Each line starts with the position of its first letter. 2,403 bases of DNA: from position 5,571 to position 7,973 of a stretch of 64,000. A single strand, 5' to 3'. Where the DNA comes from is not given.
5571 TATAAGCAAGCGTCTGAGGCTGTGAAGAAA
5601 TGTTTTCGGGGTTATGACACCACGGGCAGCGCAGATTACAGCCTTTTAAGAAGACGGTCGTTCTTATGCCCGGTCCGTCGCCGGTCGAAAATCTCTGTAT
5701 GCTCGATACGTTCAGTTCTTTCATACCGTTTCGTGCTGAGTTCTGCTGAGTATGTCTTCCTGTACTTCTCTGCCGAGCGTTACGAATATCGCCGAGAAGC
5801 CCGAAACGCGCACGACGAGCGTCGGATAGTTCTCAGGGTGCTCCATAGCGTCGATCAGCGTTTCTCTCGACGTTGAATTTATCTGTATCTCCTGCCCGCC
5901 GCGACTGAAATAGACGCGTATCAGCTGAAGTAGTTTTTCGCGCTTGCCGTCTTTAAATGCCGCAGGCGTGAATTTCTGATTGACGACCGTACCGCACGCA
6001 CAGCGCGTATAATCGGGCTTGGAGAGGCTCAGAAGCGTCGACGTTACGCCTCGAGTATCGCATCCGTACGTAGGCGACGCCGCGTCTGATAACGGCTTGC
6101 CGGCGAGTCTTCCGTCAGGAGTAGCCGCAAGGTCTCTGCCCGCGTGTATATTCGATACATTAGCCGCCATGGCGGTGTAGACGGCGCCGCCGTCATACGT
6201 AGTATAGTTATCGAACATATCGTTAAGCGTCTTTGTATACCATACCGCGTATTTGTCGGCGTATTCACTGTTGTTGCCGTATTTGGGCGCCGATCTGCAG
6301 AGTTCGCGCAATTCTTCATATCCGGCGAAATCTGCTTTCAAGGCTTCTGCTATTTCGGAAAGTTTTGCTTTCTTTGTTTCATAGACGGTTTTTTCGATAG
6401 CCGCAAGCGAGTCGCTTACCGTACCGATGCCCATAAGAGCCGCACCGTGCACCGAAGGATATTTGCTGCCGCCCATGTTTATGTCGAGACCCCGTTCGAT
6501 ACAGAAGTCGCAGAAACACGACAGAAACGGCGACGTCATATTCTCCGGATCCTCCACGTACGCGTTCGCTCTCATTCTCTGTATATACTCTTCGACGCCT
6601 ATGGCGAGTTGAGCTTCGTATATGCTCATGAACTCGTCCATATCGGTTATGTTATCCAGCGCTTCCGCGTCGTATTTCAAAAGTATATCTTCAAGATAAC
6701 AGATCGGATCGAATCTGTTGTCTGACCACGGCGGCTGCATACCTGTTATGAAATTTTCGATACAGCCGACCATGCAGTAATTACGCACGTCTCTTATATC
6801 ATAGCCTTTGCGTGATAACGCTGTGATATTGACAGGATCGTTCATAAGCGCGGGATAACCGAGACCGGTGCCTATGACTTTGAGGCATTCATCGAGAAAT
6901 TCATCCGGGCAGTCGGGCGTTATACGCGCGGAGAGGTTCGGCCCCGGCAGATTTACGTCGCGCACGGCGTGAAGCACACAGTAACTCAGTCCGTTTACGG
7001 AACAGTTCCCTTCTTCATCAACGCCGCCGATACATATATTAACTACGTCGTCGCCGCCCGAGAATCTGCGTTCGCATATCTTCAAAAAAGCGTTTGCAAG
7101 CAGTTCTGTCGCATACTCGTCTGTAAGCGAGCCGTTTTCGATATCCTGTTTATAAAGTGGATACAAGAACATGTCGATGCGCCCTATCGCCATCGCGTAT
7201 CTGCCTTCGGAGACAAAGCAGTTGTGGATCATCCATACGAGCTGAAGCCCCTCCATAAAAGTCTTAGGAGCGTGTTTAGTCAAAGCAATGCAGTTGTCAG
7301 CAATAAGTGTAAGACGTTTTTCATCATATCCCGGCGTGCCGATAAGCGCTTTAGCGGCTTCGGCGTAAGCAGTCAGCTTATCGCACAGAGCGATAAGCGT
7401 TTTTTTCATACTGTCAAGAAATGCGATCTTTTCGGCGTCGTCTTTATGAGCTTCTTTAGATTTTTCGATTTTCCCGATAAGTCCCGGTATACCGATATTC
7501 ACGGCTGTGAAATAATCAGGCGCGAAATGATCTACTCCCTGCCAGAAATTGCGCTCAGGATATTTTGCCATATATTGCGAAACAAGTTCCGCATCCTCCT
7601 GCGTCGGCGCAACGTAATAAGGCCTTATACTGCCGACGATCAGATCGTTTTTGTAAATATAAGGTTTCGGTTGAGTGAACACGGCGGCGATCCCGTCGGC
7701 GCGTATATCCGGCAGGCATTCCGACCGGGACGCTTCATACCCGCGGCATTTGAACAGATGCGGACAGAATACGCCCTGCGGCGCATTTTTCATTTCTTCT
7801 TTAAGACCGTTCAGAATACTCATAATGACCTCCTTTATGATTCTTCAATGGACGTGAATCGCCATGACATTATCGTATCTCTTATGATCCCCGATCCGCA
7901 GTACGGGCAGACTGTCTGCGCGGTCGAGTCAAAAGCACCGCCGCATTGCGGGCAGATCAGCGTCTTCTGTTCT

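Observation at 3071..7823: Uncharacterised short glycyl radical enzyme operon (GRE, activase, Zn-ADH, SASA esterase)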

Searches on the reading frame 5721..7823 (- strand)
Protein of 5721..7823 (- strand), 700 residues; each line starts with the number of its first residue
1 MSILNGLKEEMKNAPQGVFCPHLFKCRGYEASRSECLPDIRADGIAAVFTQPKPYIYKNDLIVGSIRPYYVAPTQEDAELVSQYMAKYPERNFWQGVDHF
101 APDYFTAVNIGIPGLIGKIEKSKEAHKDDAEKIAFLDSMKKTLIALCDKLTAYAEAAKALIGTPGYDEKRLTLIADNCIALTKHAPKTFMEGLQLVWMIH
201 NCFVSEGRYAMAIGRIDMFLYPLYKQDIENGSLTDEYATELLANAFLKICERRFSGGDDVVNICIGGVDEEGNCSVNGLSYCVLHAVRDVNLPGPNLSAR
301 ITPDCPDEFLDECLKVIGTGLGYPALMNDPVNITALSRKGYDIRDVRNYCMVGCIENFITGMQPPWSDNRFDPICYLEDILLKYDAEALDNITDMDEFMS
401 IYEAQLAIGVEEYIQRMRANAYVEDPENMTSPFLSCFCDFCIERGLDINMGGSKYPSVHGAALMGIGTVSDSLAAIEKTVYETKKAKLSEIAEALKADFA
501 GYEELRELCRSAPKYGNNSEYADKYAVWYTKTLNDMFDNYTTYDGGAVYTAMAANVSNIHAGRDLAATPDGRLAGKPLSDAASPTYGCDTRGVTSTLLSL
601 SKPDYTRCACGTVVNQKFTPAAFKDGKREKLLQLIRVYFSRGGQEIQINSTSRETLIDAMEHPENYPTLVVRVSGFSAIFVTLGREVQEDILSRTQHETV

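Call 3: search_protein_families(library=pfam, proteins=[window:5721-7823:-])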
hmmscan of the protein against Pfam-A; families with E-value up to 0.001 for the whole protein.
window:5721-7823:- (700 aa): 2 families
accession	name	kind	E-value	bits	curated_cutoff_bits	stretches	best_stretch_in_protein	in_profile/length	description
PF02901.20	PFL-like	-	5.2e-113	379.3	24.3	1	91-561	151-646/647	Pyruvate formate lyase-like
PF01228.26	Gly_radical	-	4.2e-27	95.2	22.2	1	579-681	2-106/106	Glycine radical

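Call 8: search_solved_structures(query=window:5721-7823:-, max_evalue=0.00001, show_alignments=2)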
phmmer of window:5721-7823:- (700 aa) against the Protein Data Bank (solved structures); distinct sequences matched with E-value up to 0.00001: 36.
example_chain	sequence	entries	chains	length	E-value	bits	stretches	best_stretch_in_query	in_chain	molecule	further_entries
1r8w_A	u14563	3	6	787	1.3e-96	327.5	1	92-697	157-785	glycerol dehydratase | B12-independent glycerol dehydratase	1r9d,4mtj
9ht9_A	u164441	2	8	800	4e-95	322.6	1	118-696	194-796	Choline trimethylamine-lyase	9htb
9r0v_A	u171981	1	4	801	4e-95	322.6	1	118-696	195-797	Choline trimethylamine-lyase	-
5fay_A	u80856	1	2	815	4.2e-95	322.5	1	118-696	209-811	Choline trimethylamine-lyase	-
6vue_A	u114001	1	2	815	4.2e-95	322.5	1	118-696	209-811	Choline trimethylamine-lyase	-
5faw_A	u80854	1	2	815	4.2e-95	322.5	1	118-696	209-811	Choline trimethylamine-lyase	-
5fau_A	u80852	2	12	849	4.7e-95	322.3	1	118-696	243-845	Choline trimethylamine-lyase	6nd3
5fav_A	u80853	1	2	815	1.1e-94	321.1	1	118-696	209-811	Choline trimethylamine-lyase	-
5kdp_A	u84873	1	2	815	2.8e-94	319.7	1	118-696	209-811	Choline trimethylamine-lyase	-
9rco_A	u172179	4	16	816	3.5e-91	309.5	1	92-697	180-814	Glycyl radical protein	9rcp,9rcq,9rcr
9f3w_A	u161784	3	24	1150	9.6e-91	308.1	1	157-697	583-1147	Choline trimethylamine-lyase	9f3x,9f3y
5i2a_A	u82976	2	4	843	3.5e-90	306.2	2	88-499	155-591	Diol-dehydratase | Diol dehydratase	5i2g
8id1_A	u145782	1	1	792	1.7e-85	290.7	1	88-698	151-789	Formate C-acetyltransferase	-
5a0z_A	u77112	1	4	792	2.5e-85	290.2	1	157-697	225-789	CHOLINE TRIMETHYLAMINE LYASE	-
5a0u_A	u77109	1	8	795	2.5e-85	290.2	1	157-697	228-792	CHOLINE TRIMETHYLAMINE LYASE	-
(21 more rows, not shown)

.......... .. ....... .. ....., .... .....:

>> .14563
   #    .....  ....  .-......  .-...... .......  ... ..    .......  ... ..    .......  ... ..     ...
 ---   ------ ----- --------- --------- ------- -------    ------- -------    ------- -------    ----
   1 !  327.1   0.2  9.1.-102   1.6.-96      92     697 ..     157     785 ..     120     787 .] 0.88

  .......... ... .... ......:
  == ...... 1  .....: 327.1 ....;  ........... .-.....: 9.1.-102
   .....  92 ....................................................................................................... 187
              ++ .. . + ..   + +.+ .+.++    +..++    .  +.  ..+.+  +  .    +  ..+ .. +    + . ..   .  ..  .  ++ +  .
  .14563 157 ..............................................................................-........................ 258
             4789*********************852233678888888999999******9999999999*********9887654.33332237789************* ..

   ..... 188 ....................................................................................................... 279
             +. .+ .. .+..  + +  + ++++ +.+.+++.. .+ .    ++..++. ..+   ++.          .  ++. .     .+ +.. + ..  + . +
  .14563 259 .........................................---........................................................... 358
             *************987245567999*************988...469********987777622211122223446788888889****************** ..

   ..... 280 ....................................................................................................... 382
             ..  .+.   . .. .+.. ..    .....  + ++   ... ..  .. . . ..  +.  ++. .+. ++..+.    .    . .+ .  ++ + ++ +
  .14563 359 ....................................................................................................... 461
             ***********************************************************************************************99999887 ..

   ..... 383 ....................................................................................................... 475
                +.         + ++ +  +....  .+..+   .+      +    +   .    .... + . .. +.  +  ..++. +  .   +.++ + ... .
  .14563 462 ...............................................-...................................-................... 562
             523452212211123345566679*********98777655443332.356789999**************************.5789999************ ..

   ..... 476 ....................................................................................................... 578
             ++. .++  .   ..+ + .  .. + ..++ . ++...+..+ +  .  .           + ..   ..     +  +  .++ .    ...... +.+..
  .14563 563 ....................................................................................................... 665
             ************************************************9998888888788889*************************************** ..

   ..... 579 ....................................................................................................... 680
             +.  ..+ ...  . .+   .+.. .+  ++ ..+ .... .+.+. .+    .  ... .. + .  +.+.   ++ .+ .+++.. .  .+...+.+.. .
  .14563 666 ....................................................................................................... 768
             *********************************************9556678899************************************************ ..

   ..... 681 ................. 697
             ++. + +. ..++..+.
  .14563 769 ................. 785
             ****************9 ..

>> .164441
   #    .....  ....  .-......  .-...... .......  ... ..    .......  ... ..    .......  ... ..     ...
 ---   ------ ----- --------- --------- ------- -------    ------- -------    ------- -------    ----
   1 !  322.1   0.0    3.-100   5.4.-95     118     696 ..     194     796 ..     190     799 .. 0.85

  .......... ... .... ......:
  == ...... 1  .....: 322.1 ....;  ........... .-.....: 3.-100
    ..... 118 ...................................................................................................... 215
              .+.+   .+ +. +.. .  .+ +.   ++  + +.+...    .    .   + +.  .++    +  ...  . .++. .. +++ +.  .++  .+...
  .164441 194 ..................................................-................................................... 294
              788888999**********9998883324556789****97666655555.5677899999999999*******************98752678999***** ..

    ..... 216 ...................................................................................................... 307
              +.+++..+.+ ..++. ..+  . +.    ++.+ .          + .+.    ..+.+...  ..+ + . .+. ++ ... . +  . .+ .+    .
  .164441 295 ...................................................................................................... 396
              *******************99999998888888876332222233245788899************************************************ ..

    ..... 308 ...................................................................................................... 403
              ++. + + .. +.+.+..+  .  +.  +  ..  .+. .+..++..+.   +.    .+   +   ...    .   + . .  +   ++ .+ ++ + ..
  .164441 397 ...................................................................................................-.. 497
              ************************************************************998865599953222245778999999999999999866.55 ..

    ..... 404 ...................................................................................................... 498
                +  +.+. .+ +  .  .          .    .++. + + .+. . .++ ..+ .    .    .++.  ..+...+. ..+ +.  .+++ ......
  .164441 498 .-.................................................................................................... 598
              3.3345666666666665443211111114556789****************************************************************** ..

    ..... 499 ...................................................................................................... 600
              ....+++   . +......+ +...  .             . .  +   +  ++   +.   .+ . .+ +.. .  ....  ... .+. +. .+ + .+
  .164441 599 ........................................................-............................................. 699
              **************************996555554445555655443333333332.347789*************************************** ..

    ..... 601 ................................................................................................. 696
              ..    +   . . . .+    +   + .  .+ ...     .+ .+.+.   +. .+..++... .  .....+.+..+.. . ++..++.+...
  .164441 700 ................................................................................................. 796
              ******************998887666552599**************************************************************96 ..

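Call 9: search_protein_families(library=ncbifam, proteins=[window:5721-7823:-], max_evalue=0.001)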
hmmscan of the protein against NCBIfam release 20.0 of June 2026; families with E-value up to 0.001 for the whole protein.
window:5721-7823:- (700 aa): 13 families
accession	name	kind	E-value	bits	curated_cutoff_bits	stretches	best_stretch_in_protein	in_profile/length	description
TIGR01774.1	PFL2-3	subfamily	6.5e-119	398.4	678.2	1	93-698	151-785/786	formate C-acetyltransferase/glycerol dehydratase family glycyl radical enzyme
TIGR04394.1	choline_CutC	equivalog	2e-104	350.7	1050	1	119-697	184-786/789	choline trimethylamine-lyase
NF043068.1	glycl_HYPD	equivalog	7.5e-100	335.2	1100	2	390-698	476-783/784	trans-4-hydroxy-L-proline dehydratase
NF048011.1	SfplDhtHpsGDes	equivalog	2.3e-93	313.9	1000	1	125-698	216-820/821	(2S)-3-sulfopropanediol dehydratase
NF048009.1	SfplDhtHpfGKleb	equivalog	1.3e-86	291.5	1000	1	93-696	178-821/824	(2S)-3-sulfopropanediol dehydratase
NF007437.0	PRK09983.1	equivalog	1e-84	285.1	1109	1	95-698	152-764/765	formate C-acetyltransferase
NF033715.1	glycyl_HPDL_Lrg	equivalog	1.2e-72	245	1150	3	500-698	701-900/901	4-hydroxyphenylacetate decarboxylase large subunit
NF033718.1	indole_decarb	equivalog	4.6e-68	230.2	1100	2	502-698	670-867/868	indoleacetate decarboxylase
TIGR01255.1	pyr_form_ly_1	equivalog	3.5e-36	125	994.2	1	460-699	508-743/744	formate C-acetyltransferase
NF038360.1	rad_fix_GrcA3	exception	2.3e-20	72.4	158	1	629-699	7-77/78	autonomous glycyl radical cofactor GrcA3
NF008341.1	PRK11127.1-1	equivalog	3.6e-18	65.3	145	1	646-699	26-79/80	autonomous glycyl radical cofactor GrcA2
TIGR04365.1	spare_glycyl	equivalog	7.8e-14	52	170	1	640-698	66-124/126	autonomous glycyl radical cofactor GrcA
TIGR04040.1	glycyl_YjjI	hypoth_equivalog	7.3e-06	24.7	498.3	1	175-348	71-228/497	YjjI family glycine radical enzyme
